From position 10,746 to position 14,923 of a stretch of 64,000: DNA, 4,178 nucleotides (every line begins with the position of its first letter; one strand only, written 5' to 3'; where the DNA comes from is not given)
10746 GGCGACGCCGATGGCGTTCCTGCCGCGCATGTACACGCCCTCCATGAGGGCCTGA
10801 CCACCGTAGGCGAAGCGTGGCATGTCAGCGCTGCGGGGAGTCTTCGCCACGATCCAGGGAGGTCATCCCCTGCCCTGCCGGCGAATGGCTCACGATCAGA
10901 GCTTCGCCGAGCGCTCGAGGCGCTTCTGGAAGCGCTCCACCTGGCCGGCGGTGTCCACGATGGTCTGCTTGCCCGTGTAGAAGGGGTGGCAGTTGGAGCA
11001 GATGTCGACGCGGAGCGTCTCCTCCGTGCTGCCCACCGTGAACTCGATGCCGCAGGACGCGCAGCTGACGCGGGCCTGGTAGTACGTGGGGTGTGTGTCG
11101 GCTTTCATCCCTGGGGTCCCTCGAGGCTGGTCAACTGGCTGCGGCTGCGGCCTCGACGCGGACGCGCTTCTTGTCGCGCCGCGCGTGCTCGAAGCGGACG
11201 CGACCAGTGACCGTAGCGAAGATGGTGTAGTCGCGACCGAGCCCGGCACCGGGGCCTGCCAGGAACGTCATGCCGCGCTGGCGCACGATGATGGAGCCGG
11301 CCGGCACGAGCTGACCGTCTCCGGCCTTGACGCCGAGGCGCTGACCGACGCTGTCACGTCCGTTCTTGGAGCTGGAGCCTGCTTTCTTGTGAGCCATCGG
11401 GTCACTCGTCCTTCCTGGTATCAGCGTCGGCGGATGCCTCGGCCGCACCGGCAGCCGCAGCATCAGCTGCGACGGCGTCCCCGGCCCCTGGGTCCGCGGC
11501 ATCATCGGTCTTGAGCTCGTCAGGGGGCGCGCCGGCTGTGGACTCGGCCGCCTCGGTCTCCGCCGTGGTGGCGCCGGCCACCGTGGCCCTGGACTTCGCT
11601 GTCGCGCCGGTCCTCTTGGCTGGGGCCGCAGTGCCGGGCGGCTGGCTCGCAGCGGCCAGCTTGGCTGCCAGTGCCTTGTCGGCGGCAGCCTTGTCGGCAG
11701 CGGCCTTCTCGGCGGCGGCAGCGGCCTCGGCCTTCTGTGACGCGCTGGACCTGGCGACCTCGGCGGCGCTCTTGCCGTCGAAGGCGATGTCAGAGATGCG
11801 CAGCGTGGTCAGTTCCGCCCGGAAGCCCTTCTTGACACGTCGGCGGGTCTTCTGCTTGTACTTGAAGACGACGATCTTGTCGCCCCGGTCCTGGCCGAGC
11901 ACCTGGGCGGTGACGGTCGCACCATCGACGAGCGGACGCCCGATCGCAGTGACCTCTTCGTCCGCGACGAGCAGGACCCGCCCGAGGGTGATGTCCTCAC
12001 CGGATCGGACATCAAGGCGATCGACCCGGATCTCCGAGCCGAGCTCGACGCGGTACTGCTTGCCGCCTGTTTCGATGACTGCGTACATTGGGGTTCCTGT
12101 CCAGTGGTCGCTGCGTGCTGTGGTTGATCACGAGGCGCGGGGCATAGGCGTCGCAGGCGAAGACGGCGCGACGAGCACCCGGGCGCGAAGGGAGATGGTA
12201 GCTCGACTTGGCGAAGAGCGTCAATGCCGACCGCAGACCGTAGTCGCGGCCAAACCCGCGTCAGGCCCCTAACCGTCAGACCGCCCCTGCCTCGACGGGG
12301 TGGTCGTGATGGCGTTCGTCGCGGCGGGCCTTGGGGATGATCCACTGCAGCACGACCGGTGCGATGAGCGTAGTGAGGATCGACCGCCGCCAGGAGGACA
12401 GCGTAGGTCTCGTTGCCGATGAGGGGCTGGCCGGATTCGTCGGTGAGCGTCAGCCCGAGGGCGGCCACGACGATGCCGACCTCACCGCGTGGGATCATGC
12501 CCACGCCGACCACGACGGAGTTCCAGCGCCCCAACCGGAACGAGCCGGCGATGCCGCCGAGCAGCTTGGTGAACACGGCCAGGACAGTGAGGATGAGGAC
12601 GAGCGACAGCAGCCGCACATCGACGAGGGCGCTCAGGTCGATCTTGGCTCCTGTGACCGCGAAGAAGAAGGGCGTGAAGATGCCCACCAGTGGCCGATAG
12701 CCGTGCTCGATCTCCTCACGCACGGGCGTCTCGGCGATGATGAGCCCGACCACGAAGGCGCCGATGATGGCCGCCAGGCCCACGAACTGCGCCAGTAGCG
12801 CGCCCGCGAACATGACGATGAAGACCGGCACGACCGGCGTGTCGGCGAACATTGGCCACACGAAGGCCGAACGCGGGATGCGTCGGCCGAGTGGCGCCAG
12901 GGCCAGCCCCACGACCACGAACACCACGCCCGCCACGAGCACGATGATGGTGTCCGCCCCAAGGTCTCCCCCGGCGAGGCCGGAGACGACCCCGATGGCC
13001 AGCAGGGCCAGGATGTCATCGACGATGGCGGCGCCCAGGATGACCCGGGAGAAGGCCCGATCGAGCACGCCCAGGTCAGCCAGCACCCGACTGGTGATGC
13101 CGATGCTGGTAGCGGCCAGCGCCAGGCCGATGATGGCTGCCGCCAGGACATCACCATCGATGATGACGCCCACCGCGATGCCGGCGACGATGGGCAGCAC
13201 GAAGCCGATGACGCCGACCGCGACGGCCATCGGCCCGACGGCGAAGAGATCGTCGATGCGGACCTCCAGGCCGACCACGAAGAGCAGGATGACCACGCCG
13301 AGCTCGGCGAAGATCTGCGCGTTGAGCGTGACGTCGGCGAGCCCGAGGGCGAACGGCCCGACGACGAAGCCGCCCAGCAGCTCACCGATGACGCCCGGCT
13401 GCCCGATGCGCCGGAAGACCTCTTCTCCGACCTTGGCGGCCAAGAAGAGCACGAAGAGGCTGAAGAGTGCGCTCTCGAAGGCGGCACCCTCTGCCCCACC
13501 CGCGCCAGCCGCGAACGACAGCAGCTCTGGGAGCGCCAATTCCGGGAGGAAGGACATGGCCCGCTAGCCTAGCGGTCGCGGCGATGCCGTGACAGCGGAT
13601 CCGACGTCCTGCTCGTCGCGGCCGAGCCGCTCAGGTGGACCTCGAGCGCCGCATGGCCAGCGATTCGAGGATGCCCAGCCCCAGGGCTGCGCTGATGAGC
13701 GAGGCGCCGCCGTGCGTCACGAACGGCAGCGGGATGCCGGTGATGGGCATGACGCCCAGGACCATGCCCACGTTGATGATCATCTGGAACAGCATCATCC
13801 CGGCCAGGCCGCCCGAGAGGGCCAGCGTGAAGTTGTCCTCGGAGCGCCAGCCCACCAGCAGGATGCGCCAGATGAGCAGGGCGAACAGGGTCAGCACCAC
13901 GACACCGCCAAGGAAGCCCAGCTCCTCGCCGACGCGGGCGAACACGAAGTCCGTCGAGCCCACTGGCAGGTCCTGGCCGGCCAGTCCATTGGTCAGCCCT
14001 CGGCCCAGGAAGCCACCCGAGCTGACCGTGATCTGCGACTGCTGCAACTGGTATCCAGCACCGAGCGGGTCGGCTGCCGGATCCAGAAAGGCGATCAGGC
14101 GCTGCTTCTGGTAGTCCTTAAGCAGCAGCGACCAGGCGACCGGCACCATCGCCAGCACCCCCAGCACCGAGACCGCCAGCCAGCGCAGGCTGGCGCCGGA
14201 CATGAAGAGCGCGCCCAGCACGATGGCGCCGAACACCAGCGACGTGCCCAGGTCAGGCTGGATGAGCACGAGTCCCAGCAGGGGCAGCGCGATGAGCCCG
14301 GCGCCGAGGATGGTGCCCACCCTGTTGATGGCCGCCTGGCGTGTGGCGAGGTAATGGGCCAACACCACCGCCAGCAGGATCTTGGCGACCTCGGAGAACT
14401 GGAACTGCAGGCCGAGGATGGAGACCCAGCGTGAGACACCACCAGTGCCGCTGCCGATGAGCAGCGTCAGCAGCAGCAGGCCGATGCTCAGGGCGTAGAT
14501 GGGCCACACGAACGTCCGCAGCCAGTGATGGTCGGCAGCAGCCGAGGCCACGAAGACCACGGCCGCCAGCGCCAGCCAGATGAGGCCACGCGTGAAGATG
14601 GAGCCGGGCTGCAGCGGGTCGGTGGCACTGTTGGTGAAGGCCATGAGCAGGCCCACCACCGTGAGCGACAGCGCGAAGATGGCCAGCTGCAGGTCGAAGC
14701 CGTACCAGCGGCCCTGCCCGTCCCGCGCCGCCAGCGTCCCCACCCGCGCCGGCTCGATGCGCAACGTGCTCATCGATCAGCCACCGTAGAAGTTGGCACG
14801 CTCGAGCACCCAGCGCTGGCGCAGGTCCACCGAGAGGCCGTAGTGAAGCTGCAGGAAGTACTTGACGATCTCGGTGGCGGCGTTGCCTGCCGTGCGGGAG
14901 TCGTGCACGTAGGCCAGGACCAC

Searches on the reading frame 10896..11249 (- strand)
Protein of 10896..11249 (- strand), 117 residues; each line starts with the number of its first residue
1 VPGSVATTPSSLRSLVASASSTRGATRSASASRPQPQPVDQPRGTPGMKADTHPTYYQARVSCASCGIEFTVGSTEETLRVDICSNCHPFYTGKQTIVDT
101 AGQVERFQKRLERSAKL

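Call 72: search_protein_families(library=pfam, proteins=[window:10896-11249:-], max_evalue=0.001)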
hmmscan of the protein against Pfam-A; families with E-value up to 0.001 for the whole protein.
window:10896-11249:- (117 aa): 1 family
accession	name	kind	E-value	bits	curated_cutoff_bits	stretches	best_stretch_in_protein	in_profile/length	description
PF01197.23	Ribosomal_L31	-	2.4e-29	101.8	27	1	48-111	1-64/65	Ribosomal protein L31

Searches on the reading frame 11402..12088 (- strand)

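Call 72: search_protein_families(library=pfam, proteins=[window:11402-12088:-], max_evalue=0.001)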
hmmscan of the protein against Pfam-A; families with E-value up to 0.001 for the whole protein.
window:11402-12088:- (228 aa): 1 family
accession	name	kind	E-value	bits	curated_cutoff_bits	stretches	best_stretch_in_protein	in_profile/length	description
PF00829.26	Ribosomal_L21p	-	2.8e-33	114.6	27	1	1-101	1-99/99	Ribosomal prokaryotic L21 protein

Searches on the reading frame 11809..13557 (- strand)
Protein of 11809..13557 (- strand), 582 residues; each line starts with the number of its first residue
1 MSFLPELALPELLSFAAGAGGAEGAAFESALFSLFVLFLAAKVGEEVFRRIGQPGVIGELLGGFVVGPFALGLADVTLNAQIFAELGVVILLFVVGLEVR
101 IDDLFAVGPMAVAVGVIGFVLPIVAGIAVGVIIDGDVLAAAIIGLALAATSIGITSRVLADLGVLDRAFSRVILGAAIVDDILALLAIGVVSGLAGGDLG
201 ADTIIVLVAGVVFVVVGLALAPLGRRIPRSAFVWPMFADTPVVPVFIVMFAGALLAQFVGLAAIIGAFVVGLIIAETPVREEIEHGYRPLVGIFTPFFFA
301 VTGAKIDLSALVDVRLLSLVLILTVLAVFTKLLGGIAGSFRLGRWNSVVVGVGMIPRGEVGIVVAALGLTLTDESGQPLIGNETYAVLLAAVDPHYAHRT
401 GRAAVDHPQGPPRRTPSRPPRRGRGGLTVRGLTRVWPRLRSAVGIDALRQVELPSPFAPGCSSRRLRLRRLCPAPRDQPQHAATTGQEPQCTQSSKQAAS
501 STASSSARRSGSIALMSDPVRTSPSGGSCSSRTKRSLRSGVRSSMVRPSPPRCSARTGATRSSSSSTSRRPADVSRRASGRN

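Call 72: search_protein_families(library=pfam, proteins=[window:11809-13557:-], max_evalue=0.001)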
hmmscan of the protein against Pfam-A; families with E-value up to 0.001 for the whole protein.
window:11809-13557:- (582 aa): 1 family
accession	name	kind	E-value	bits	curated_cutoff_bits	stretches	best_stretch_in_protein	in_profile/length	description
PF00999.27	Na_H_Exchanger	-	1.2e-56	192.7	26.2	1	42-392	8-358/375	Sodium/hydrogen exchanger, transmembrane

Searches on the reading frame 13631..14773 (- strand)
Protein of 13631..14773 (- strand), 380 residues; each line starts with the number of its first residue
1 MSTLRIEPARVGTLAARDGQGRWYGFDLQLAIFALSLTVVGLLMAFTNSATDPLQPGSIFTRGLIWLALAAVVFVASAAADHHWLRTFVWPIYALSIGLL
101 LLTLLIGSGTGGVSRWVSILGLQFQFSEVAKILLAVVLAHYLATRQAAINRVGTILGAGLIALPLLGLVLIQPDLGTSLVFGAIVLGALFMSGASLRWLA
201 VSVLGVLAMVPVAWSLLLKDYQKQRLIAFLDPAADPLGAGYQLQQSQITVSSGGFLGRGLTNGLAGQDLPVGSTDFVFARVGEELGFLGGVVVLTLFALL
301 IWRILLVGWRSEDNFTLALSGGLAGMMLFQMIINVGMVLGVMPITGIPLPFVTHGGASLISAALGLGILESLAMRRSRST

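Call 8: search_protein_families(library=pfam, proteins=[window:13631-14773:-])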
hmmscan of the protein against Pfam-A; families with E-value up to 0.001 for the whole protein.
window:13631-14773:- (380 aa): 1 family
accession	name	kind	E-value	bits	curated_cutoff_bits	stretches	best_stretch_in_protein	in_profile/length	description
PF01098.24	FTSW_RODA_SPOVE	-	5.1e-80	269.6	26.4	1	31-376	4-354/356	Cell cycle protein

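Call 15: find_encoding_contigs(protein=window:13631-14773:-, flank=10000, max_places=6)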
Protein window:13631-14773:- (380 aa): no gene with exactly this product is on record in the collection.
